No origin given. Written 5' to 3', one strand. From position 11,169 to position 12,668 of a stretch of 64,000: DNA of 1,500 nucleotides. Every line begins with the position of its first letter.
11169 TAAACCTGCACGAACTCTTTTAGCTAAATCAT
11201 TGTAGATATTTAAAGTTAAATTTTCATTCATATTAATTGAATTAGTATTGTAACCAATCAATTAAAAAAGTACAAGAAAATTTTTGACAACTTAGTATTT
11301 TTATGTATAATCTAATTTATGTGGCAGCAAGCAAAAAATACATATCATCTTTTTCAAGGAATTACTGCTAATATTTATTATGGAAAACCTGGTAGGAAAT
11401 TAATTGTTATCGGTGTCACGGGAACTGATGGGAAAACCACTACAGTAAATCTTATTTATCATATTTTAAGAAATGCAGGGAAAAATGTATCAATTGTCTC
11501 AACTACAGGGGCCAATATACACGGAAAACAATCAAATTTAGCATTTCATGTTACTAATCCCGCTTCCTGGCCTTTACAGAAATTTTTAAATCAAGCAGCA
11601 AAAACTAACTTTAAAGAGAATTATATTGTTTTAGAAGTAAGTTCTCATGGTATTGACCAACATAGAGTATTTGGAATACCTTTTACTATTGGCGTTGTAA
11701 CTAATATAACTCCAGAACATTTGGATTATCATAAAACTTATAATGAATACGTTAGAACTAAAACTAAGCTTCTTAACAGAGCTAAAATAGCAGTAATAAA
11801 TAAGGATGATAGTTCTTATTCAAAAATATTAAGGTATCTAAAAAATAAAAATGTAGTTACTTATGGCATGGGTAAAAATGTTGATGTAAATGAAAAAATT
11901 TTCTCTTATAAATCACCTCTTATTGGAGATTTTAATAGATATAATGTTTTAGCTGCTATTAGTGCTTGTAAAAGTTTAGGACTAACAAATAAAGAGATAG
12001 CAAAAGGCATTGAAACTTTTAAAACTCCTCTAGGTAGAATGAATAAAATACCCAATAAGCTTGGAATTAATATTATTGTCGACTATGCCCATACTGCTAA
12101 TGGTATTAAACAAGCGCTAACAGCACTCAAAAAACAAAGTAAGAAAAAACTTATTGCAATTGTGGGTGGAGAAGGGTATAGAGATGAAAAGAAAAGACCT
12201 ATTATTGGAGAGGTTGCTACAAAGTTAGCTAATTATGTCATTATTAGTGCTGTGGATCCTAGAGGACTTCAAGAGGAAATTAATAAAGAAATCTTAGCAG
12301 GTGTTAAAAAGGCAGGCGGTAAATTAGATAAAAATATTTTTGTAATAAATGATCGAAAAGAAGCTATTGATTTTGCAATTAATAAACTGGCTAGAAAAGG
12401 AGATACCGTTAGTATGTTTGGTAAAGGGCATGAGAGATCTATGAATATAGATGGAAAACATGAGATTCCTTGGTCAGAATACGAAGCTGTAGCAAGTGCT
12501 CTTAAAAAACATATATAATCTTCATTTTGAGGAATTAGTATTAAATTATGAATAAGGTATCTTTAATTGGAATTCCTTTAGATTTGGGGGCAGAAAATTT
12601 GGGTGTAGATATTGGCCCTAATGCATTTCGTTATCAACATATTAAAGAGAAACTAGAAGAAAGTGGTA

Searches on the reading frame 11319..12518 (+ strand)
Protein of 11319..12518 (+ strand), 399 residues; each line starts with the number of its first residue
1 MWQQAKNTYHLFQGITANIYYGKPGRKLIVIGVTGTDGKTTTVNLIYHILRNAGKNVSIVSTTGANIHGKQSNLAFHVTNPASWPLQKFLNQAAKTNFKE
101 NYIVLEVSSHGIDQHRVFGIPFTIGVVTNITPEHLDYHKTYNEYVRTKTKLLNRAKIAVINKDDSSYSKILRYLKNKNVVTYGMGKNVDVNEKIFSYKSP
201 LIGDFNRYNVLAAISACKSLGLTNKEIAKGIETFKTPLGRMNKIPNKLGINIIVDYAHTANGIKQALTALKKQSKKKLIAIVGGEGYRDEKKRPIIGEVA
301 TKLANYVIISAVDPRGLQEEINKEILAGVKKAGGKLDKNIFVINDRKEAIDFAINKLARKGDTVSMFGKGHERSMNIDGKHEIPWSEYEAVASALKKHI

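Call 3: search_protein_families(library=pfam, proteins=[window:11319-12518:+], max_evalue=0.01)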
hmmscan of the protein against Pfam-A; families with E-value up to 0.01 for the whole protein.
window:11319-12518:+ (399 aa): 3 families
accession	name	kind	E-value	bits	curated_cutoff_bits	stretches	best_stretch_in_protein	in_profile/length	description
PF08245.18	Mur_ligase_M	-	1e-41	143.6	24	1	33-216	1-199/200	Mur ligase middle domain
PF02875.26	Mur_ligase_C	-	1.1e-24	88.1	28.4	1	239-370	1-127/127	Mur ligase, glutamate ligase domain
PF03308.22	MeaB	-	0.0069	15.9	23.1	0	29-61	34-68/273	Methylmalonyl Co-A mutase-associated GTPase MeaB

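Call 4: search_protein_families(library=ncbifam, proteins=[window:11319-12518:+], max_evalue=0.01)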
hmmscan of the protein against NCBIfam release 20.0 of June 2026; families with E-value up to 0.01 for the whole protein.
window:11319-12518:+ (399 aa): 32 families (the best 25 are shown)
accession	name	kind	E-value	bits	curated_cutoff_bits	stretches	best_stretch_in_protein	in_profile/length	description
TIGR01085.1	murE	subfamily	1e-100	337.9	257.3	1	12-395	69-471/472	UDP-N-acetylmuramyl-tripeptide synthetase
NF001126.0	PRK00139.1-4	equivalog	8.5e-98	328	373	1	13-397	89-484/486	UDP-N-acetylmuramoyl-L-alanyl-D-glutamate--2,6-diaminopimelate ligase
NF001124.0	PRK00139.1-2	equivalog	6.1e-89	299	476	2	187-397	288-494/500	UDP-N-acetylmuramoyl-L-alanyl-D-glutamate--2,6-diaminopimelate ligase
NF008896.0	PRK11929.1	equivalog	1.5e-84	284.5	1023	2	184-397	289-500/965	bifunctional UDP-N-acetylmuramoyl-L-alanyl-D-glutamate--2,6-diaminopimelate ligase MurE/UDP-N-acetylmuramoyl-tripeptide--D-alanyl-D-alanine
NF010628.0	PRK14022.1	equivalog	1e-74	252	536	1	15-382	98-468/483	UDP-N-acetylmuramoyl-L-alanyl-D-glutamate--L-lysine ligase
NF001123.0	PRK00139.1-1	equivalog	1.8e-70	238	586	2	183-396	283-490/493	UDP-N-acetylmuramoyl-L-alanyl-D-glutamate--2,6-diaminopimelate ligase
NF001130.0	PRK00139.2-4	equivalog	2.4e-50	171.8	715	2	15-171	96-254/516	UDP-N-acetylmuramoyl-L-alanyl-D-glutamate--2,6-diaminopimelate ligase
NF001129.0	PRK00139.2-3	equivalog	3.3e-38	131.4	762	2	15-172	105-261/517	UDP-N-acetylmuramoyl-L-alanyl-D-glutamate--2,6-diaminopimelate ligase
TIGR02068.2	cya_phycin_syn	equivalog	8.2e-38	130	850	2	205-375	683-855/862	cyanophycin synthetase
NF001127.0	PRK00139.2-1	equivalog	1.4e-34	119.7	997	2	197-386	317-501/520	UDP-N-acetylmuramoyl-L-alanyl-D-glutamate--2,6-diaminopimelate ligase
NF010623.0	PRK14016.1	subfamily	4.7e-33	114.4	877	2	205-375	685-857/871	cyanophycin synthetase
NF001131.0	PRK00139.2-5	equivalog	1.9e-32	112.8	1000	1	16-382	97-470/483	UDP-N-acetylmuramoyl-L-alanyl-D-glutamate--2,6-diaminopimelate ligase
TIGR01087.1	murD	equivalog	3.7e-32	112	211.95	1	29-309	105-372/441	UDP-N-acetylmuramoyl-L-alanine--D-glutamate ligase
NF053645.1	pMurC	equivalog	5.5e-32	111.1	560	2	195-323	309-437/492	pseudomurein biosynthesis peptide ligase pMurC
TIGR01082.1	murC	equivalog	1.5e-27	96.8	335.1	2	99-371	148-440/449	UDP-N-acetylmuramate--L-alanine ligase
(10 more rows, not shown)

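Call 8: find_encoding_contigs(protein=window:11319-12518:+, flank=10000, max_places=6)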
Protein window:11319-12518:+ (399 aa): no gene with exactly this product is on record in the collection.

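Call 10: find_homologous_proteins(query=window:11319-12518:+, max_evalue=1e-10)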
Query window:11319-12518:+ (399 aa): 7961 proteins with E <= 1e-10 among 8000 candidates; the best 120 are listed.
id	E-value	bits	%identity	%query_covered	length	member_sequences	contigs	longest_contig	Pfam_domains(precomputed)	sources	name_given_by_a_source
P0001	3.6e-261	884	100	100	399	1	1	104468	PF02875.27,PF08245.19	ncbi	-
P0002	3.4e-222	755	83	99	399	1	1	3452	PF02875.27,PF08245.19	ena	-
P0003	5.0e-212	722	80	99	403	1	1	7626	PF02875.27,PF08245.19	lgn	-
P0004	5.7e-186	636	68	99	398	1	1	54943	PF02875.27,PF08245.19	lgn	-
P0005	4.3e-184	630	70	99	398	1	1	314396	PF02875.27,PF08245.19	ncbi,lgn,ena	-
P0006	3.5e-181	620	69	99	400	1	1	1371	PF02875.27,PF08245.19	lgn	-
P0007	3.4e-179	614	68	99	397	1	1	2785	PF02875.27,PF08245.19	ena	-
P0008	8.2e-168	576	63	99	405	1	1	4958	PF02875.27,PF08245.19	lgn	-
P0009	6.8e-162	557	63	99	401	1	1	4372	PF02875.27,PF08245.19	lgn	-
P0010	7.8e-155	534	61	99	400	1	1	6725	PF02875.27,PF08245.19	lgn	-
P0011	1.6e-152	526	58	99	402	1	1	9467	PF02875.27,PF08245.19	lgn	-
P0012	6.6e-150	517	58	98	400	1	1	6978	PF02875.27,PF08245.19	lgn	-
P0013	8.9e-150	517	60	99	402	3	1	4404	PF02875.27,PF08245.19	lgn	-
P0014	5.2e-148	511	57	99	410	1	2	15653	PF02875.27,PF08245.19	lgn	-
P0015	3.4e-147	509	58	99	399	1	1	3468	PF02875.27,PF08245.19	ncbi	-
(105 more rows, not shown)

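Call 15: find_encoding_contigs(protein=P0005, flank=10000, max_places=2)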
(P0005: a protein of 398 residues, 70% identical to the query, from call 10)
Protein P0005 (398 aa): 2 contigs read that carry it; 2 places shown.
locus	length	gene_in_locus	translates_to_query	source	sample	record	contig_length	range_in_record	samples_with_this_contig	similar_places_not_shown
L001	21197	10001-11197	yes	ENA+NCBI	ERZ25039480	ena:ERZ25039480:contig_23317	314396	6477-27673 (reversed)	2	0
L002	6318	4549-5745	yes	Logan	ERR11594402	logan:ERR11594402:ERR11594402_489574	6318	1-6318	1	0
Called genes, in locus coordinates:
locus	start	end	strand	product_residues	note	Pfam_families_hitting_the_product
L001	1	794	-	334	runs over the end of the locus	PF01609:DDE_Tnp_1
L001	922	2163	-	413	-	-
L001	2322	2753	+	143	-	-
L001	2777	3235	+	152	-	-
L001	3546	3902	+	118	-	-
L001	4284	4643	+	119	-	-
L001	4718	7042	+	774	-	-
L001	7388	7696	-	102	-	PF02643:DUF192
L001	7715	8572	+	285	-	PF08282:Hydrolase_3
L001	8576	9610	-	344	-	-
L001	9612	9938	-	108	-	PF00391:PEP-utilizers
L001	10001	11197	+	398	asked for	PF08245:Mur_ligase_M, PF02875:Mur_ligase_C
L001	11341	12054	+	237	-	PF02578:Cu-oxidase_4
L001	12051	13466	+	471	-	PF01225:Mur_ligase, PF08245:Mur_ligase_M, PF02875:Mur_ligase_C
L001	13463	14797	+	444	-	PF00275:EPSP_synthase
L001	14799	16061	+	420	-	PF00483:NTP_transferase, PF12804:NTP_transf_3, PF00132:Hexapep (faint), PF25084:LbH_EIF2B (weak), PF25087:GMPPB_C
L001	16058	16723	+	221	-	-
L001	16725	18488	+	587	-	PF13522:GATase_6, PF13537:GATase_7, PF01380:SIS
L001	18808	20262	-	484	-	PF01609:DDE_Tnp_1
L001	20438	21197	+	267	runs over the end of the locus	PF04383:KilA-N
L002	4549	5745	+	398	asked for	PF08245:Mur_ligase_M, PF02875:Mur_ligase_C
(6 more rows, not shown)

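Call 16: find_encoding_contigs(protein=P0004, flank=10000, max_places=2)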
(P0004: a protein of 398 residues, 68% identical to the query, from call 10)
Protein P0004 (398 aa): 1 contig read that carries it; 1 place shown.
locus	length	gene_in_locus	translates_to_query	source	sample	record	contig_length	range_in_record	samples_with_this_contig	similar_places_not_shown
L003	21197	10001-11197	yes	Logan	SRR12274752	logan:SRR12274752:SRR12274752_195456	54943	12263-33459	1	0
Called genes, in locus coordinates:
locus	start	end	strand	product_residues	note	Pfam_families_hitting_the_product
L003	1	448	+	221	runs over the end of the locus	PF02397:Bac_transf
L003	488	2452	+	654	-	PF13196:DUF4012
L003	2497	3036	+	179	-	PF11967:RecO_N, PF02565:RecO_C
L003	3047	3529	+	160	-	PF00583:Acetyltransf_1, PF13508:Acetyltransf_7 (weak)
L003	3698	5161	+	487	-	PF28494:GlyRS_ins_1, PF00587:tRNA-synt_2b, PF03129:HGTP_anticodon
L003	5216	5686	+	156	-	-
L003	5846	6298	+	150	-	PF02381:MraZ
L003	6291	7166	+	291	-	PF01795:Methyltransf_5, PF13847:Methyltransf_31 (weak), PF08241:Methyltransf_11 (faint), PF13649:Methyltransf_25 (weak)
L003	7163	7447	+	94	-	-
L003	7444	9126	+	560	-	PF03717:PBP_dimer, PF00905:Transpeptidase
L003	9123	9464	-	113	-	PF02643:DUF192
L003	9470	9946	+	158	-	-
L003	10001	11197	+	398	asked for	PF08245:Mur_ligase_M, PF02875:Mur_ligase_C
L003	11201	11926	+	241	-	PF02578:Cu-oxidase_4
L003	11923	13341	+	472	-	PF01225:Mur_ligase, PF08245:Mur_ligase_M, PF02875:Mur_ligase_C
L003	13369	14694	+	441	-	PF00275:EPSP_synthase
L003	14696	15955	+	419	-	PF00483:NTP_transferase, PF12804:NTP_transf_3, PF25084:LbH_EIF2B (weak), PF14602:Hexapep_2 (faint), PF00132:Hexapep (weak), PF25087:GMPPB_C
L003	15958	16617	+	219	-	-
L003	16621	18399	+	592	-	PF13522:GATase_6, PF13537:GATase_7, PF01380:SIS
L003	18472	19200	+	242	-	PF00561:Abhydrolase_1, PF12146:Hydrolase_4, PF12697:Abhydrolase_6, PF00561:Abhydrolase_1 (weak)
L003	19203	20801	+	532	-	PF08245:Mur_ligase_M, PF02875:Mur_ligase_C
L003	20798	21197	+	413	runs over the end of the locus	PF00155:Aminotran_1_2 (weak), PF01041:DegT_DnrJ_EryC1, PF00266:Aminotran_5 (weak), PF01041:DegT_DnrJ_EryC1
